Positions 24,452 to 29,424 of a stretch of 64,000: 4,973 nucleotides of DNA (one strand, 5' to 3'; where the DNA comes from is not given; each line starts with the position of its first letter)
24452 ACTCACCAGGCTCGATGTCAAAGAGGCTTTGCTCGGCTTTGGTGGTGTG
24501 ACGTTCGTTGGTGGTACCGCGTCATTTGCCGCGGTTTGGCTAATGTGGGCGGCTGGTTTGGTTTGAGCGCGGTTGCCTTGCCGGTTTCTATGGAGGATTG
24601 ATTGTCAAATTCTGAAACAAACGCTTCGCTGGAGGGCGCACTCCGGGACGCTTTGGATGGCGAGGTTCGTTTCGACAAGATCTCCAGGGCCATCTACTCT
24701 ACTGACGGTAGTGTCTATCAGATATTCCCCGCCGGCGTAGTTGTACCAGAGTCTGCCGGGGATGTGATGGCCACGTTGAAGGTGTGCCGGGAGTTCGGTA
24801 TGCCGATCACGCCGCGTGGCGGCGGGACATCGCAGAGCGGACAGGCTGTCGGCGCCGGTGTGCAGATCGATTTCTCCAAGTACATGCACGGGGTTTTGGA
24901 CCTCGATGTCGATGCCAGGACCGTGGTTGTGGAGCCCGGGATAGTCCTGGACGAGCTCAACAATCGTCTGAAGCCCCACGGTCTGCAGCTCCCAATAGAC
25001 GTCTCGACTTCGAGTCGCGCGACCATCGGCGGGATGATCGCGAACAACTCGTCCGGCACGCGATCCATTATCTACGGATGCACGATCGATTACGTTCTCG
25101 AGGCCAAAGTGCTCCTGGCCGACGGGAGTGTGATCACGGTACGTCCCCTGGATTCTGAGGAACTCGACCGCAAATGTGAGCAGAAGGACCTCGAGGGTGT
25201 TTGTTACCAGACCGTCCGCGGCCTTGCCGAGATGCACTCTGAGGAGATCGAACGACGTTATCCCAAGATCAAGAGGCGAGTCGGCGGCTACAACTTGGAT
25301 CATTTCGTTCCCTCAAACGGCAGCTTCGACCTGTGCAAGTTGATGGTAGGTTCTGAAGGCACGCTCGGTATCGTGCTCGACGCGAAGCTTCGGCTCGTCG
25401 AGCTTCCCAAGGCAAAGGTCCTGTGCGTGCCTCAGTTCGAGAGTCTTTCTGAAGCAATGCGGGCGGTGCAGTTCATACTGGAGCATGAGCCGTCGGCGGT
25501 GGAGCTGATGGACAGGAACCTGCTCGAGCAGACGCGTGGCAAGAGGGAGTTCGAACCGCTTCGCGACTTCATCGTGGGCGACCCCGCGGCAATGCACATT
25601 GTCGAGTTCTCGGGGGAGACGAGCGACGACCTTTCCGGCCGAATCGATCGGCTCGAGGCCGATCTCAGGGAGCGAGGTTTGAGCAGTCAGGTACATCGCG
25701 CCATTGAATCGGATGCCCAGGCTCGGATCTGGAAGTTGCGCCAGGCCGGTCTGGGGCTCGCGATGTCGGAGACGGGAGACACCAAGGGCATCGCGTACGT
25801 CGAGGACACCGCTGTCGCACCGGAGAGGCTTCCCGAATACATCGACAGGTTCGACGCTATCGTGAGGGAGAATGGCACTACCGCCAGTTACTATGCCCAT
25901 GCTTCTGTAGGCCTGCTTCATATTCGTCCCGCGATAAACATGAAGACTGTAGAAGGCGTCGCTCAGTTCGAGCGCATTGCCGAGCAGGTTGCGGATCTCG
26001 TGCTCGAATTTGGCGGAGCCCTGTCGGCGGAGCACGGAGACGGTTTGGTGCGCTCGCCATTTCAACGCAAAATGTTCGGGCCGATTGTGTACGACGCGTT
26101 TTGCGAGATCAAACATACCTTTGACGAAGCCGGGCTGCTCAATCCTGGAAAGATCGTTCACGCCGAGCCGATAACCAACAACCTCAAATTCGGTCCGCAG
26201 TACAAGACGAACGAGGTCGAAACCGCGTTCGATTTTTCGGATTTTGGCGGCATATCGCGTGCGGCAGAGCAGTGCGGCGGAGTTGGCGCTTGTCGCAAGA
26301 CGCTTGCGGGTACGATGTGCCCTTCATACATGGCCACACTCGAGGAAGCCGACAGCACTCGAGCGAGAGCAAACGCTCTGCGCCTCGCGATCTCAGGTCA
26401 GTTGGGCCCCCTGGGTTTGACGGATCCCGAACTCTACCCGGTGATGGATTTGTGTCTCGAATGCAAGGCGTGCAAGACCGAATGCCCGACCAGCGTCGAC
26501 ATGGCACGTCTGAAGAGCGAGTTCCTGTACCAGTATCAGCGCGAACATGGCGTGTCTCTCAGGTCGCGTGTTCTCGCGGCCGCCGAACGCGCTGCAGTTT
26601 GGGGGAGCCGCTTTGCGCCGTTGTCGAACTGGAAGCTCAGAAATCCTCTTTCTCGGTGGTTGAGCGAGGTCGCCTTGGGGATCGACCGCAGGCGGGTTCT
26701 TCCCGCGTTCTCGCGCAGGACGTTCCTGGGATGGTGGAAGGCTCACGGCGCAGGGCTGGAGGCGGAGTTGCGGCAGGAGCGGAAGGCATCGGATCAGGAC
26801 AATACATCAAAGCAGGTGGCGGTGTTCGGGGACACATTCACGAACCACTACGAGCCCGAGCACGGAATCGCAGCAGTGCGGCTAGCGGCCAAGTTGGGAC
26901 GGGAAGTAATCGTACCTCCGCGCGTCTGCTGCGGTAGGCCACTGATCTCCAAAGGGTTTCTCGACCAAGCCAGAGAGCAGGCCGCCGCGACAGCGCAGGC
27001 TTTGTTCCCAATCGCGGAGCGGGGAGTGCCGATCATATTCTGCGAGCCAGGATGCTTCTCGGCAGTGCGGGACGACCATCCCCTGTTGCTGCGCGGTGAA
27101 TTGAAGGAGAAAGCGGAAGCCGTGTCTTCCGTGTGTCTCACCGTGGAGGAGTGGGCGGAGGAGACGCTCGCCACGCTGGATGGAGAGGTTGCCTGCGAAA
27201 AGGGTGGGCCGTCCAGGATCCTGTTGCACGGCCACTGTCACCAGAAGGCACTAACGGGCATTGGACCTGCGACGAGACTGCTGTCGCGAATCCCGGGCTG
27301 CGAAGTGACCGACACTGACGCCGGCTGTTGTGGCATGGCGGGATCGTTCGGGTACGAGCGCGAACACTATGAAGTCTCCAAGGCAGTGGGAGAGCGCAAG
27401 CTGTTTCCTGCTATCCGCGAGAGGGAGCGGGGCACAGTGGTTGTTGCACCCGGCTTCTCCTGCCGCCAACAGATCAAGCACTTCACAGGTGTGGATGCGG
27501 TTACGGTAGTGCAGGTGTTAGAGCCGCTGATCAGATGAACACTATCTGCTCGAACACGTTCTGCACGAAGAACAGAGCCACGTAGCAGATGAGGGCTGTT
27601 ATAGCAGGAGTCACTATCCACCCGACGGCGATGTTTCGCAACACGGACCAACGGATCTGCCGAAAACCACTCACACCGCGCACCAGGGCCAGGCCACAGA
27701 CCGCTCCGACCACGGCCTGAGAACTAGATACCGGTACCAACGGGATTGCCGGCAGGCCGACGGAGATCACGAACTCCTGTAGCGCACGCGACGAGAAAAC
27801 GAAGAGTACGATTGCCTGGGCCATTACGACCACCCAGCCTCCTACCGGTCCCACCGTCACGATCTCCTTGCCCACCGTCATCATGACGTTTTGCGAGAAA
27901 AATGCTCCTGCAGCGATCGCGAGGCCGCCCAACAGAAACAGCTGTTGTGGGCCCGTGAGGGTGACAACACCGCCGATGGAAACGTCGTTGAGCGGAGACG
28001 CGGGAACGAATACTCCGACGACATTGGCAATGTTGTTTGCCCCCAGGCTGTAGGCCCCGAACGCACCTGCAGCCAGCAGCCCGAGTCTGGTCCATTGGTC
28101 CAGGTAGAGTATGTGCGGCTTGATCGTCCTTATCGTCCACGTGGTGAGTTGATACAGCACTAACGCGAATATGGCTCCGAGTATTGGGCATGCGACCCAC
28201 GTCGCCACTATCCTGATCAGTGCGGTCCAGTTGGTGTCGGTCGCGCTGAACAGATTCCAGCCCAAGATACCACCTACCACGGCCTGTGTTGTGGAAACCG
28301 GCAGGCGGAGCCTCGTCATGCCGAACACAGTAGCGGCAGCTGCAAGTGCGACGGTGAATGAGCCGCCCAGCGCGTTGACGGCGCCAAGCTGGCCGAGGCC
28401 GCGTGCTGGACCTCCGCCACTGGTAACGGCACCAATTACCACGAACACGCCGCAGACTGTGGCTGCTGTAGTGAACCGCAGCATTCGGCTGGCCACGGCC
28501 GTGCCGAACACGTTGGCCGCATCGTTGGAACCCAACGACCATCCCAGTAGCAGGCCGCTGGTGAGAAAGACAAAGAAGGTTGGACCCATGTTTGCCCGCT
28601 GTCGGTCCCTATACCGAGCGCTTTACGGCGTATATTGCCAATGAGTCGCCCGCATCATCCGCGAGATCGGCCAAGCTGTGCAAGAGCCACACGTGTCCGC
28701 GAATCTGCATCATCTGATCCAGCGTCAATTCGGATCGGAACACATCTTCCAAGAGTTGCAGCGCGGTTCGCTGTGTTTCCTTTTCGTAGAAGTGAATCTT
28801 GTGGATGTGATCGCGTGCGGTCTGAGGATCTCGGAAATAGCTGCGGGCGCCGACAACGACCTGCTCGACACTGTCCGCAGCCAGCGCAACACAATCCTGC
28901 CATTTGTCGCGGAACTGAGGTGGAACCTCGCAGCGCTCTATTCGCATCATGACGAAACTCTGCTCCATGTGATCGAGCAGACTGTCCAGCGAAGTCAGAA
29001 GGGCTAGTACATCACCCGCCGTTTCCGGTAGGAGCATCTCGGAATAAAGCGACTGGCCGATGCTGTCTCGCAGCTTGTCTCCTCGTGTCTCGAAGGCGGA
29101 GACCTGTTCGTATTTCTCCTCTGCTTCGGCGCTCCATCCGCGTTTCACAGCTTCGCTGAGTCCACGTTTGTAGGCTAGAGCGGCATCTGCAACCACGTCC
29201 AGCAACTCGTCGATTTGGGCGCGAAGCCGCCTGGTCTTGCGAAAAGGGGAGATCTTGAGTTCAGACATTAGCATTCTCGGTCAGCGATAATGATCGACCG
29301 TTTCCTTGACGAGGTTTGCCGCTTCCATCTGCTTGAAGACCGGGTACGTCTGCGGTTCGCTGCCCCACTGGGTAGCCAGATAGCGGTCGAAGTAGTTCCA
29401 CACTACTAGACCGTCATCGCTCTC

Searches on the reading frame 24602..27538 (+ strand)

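Call 13: search_protein_families(library=pfam, proteins=[window:24602-27538:+], max_evalue=0.0001)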
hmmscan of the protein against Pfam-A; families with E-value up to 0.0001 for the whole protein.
window:24602-27538:+ (978 aa): 5 families
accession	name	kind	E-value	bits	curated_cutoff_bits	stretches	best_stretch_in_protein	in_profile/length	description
PF02913.24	FAD-oxidase_C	-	4.8e-45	154.6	21.2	1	269-518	2-248/248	FAD linked oxidases, C-terminal domain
PF01565.28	FAD_binding_4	-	1.2e-40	138.9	26.4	1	43-180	1-138/139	FAD binding domain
PF13183.11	Fer4_8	-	4.4e-07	30.8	27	1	555-631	2-67/68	4Fe-4S dicluster domain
PF02754.22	CCG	-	1.4e-06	28.8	20.6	0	886-959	16-85/85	Cysteine-rich domain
PF13534.11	Fer4_17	-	1.8e-06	28.8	22.2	1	558-633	2-61/61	4Fe-4S dicluster domain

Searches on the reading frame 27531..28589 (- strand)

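Call 70: search_protein_families(library=pfam, proteins=[window:27531-28589:-], max_evalue=0.0001)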
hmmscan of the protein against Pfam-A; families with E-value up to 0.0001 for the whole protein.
window:27531-28589:- (352 aa): 1 family
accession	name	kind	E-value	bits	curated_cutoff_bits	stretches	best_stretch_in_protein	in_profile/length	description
PF01384.25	PHO4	-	1.8e-46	159.2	33.7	1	20-334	2-349/350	Phosphate transporter family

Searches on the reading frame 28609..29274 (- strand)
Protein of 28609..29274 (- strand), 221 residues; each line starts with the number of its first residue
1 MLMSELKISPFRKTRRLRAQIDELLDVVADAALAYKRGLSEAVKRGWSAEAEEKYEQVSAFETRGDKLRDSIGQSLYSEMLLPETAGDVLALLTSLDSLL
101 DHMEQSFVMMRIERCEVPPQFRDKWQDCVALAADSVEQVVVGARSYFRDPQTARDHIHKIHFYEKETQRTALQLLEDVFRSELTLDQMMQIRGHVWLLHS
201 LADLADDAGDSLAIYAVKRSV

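Call 70: search_protein_families(library=pfam, proteins=[window:28609-29274:-], max_evalue=0.0001)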
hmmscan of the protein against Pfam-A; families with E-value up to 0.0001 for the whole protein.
window:28609-29274:- (221 aa): 1 family
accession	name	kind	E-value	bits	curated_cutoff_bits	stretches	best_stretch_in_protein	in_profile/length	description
PF01865.21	PhoU_div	-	2.5e-17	63.4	24.4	1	41-215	32-211/214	Protein of unknown function DUF47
